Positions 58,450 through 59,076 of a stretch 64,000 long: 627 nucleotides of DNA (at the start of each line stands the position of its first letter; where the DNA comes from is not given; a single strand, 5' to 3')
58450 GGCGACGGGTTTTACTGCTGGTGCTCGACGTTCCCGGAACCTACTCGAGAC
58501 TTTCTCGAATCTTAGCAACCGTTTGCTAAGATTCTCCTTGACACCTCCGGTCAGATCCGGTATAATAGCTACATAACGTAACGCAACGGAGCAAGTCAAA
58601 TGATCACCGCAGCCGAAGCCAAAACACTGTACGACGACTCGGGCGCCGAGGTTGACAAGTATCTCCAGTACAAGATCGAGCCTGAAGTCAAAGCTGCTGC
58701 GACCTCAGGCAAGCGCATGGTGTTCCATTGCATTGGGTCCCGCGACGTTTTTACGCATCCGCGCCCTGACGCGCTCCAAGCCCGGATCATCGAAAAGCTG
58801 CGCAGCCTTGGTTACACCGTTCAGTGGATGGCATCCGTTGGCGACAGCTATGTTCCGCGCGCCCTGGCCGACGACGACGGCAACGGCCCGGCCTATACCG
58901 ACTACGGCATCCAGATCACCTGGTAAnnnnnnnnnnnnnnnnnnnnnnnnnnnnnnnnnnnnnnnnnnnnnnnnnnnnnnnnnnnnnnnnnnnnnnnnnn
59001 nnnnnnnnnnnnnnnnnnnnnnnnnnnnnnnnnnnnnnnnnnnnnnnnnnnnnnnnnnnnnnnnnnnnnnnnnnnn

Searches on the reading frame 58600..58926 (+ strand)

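Call 45: search_protein_families(library=pfam, max_evalue=0.01, proteins=[window:58600-58926:+])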
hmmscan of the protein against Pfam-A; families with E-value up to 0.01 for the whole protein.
window:58600-58926:+ (108 aa): 0 families

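Call 73: search_protein_families(library=phrogs, max_evalue=0.01, proteins=[window:58600-58926:+])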
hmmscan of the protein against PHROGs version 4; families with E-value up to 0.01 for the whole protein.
window:58600-58926:+ (108 aa): 2 families
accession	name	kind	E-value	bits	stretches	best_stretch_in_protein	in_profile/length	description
phrog_5321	-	unknown function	2.4e-11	45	1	1-76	1-76/92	-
phrog_9673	-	unknown function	0.0036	18.6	1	1-77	3-74/87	-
